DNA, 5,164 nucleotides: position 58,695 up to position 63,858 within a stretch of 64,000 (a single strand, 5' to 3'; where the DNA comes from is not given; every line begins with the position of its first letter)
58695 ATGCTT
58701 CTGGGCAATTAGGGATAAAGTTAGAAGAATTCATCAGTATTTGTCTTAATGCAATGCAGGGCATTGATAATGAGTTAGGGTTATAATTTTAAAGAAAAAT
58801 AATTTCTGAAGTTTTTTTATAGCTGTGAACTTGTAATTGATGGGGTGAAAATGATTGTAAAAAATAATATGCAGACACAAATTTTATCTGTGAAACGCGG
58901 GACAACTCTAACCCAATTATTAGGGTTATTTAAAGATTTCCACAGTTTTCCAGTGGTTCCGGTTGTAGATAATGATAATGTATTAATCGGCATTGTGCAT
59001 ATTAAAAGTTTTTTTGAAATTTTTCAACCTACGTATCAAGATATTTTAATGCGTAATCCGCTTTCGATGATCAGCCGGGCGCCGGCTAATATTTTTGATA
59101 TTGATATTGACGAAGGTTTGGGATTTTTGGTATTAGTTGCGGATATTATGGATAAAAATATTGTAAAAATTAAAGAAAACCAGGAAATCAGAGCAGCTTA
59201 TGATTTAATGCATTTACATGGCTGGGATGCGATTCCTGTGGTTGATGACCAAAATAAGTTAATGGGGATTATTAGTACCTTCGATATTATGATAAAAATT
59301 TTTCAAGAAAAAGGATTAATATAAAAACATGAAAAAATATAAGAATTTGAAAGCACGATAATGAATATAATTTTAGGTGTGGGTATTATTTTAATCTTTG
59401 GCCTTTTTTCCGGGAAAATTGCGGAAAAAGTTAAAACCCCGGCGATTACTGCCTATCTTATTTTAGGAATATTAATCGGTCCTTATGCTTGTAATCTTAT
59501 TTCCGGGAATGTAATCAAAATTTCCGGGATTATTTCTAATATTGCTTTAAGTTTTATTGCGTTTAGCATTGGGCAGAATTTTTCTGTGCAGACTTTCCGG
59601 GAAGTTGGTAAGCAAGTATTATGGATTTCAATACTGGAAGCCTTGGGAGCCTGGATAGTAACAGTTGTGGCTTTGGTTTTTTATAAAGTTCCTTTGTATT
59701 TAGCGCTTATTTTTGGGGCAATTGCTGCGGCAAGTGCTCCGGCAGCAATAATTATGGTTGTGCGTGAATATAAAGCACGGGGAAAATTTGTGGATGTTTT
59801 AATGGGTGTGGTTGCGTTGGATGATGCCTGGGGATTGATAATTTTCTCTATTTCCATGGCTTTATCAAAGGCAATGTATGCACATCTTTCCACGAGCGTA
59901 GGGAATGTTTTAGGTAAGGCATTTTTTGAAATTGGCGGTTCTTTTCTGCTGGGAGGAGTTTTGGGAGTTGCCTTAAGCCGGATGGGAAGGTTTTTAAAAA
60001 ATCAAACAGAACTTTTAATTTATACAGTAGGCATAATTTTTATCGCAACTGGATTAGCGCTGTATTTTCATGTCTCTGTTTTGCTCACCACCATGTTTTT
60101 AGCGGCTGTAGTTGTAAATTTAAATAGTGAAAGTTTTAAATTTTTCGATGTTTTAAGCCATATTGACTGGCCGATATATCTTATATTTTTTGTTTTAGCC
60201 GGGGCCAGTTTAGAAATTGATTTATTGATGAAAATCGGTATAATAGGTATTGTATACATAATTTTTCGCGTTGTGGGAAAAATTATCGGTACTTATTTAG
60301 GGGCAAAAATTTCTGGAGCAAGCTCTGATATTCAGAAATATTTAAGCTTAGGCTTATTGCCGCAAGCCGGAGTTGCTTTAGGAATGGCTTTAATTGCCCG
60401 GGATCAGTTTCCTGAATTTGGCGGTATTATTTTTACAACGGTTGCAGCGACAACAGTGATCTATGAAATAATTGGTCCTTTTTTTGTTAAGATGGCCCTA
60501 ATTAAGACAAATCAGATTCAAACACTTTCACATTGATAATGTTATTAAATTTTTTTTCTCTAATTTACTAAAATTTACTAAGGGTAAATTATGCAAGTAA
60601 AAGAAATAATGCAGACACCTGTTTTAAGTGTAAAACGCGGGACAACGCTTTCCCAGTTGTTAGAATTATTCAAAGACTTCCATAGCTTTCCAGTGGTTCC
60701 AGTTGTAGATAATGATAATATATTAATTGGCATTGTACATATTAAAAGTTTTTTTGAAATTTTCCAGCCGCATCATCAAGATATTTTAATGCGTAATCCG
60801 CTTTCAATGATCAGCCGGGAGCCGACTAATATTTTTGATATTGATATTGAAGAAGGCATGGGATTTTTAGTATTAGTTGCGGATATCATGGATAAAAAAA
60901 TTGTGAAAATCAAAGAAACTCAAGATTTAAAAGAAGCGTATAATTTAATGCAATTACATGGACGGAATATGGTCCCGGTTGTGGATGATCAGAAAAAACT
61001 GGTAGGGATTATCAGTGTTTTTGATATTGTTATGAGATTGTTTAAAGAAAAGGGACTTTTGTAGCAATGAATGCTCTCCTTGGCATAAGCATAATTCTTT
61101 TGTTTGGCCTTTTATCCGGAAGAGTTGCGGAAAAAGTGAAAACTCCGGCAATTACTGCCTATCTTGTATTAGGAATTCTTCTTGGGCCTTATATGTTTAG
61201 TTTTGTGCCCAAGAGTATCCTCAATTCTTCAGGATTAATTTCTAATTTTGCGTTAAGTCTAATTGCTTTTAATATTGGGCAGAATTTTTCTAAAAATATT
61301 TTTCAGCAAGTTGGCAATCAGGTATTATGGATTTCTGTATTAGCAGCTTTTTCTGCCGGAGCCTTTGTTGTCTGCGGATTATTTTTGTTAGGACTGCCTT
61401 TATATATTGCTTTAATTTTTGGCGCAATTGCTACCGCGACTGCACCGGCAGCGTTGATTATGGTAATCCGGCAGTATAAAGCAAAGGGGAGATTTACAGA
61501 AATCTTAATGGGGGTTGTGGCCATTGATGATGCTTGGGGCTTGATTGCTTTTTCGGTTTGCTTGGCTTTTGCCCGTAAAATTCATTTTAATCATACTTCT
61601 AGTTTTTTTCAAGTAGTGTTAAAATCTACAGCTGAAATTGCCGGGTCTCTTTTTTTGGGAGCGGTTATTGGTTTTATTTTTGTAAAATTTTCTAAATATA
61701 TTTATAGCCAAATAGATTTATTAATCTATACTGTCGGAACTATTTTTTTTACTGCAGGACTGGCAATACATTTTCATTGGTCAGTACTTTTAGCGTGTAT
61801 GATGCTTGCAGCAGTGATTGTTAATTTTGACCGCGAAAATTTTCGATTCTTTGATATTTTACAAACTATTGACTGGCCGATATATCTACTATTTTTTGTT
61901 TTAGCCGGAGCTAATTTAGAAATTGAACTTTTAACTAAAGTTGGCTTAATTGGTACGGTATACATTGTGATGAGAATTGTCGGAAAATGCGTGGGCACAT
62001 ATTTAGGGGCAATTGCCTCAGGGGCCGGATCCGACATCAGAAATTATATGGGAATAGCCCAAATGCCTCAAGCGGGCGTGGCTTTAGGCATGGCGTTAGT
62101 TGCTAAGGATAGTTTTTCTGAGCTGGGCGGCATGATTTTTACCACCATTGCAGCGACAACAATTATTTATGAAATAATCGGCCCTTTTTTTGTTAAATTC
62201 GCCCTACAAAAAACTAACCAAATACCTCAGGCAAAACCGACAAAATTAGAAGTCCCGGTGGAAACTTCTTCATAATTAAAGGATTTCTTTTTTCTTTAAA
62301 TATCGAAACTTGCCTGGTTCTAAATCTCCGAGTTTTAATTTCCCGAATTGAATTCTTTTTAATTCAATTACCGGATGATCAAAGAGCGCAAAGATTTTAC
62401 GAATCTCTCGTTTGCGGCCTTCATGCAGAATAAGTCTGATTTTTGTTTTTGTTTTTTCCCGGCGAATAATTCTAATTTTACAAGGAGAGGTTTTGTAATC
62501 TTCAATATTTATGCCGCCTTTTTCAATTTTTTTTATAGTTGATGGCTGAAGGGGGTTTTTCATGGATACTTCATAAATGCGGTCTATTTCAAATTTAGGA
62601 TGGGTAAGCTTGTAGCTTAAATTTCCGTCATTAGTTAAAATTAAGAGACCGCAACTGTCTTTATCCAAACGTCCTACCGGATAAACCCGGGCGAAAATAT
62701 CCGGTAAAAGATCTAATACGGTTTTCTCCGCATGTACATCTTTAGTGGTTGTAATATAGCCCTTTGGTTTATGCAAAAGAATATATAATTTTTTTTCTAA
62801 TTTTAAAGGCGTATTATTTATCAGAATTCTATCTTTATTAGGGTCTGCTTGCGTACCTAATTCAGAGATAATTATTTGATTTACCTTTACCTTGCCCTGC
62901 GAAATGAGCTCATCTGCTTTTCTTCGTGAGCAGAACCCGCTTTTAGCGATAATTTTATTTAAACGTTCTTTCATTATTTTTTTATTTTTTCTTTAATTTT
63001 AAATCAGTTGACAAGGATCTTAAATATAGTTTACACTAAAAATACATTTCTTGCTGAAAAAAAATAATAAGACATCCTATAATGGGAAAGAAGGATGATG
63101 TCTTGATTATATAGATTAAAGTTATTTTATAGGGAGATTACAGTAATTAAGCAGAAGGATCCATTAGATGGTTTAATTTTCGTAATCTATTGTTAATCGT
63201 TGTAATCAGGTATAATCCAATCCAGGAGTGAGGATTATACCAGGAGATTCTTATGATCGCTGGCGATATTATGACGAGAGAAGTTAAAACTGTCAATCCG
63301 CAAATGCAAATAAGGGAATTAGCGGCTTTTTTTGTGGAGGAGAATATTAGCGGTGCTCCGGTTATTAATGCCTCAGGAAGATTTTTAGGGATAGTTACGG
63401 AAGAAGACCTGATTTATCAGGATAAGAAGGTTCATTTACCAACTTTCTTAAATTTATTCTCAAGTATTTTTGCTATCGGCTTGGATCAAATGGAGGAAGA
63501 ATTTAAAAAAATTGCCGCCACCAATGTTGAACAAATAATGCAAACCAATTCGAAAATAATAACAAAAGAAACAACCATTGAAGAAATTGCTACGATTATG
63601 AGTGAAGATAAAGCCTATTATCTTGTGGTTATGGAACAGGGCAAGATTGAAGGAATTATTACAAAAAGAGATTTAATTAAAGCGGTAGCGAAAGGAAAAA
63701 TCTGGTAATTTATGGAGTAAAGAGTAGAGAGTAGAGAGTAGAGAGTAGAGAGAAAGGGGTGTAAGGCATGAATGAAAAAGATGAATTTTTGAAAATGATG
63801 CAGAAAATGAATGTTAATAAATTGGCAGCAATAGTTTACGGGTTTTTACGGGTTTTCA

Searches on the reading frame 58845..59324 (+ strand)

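Call 53: search_protein_families(library=pfam, proteins=[window:58845-59324:+], max_evalue=0.00001)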
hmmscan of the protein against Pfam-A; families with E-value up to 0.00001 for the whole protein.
window:58845-59324:+ (159 aa): 1 family
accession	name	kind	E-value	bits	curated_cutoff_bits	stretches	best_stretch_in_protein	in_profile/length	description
PF00571.33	CBS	-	1.7e-22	79.9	24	2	98-151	1-54/57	CBS domain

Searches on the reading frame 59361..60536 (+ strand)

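Call 53: search_protein_families(library=pfam, proteins=[window:59361-60536:+], max_evalue=0.00001)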
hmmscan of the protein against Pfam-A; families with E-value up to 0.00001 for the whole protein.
window:59361-60536:+ (391 aa): 1 family
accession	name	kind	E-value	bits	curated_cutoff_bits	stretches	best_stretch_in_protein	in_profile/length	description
PF00999.27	Na_H_Exchanger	-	5.3e-34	118.1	26.2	1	13-371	7-364/375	Sodium/hydrogen exchanger, transmembrane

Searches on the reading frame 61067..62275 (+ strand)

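Call 53: search_protein_families(library=pfam, proteins=[window:61067-62275:+], max_evalue=0.00001)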
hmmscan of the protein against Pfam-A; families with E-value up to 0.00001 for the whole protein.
window:61067-62275:+ (402 aa): 1 family
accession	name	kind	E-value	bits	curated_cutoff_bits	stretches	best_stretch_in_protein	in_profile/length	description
PF00999.27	Na_H_Exchanger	-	7.7e-32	111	26.2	1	11-379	4-372/375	Sodium/hydrogen exchanger, transmembrane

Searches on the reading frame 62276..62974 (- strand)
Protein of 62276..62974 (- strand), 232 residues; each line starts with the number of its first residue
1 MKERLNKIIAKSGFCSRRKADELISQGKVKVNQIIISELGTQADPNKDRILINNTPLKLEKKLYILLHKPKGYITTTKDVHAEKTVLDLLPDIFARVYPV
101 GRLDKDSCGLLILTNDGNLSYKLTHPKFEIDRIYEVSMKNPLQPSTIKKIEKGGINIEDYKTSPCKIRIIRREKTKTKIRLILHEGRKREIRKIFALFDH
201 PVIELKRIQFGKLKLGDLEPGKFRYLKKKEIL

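Call 53: search_protein_families(library=pfam, proteins=[window:62276-62974:-], max_evalue=0.00001)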
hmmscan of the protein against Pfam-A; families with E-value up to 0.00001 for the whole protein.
window:62276-62974:- (232 aa): 2 families
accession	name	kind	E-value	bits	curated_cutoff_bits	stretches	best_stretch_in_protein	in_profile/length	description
PF00849.27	PseudoU_synth_2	-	3.5e-22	79.7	26.8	1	64-196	2-151/152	RNA pseudouridylate synthase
PF01479.30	S4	-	9.6e-12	44.9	22.8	1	3-46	1-45/48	S4 domain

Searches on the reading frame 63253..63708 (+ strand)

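Call 53: search_protein_families(library=pfam, proteins=[window:63253-63708:+], max_evalue=0.00001)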
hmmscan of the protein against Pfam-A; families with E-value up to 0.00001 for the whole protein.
window:63253-63708:+ (151 aa): 1 family
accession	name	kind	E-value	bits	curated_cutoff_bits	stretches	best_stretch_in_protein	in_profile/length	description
PF00571.33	CBS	-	3.5e-28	98.1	24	2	3-54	1-52/57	CBS domain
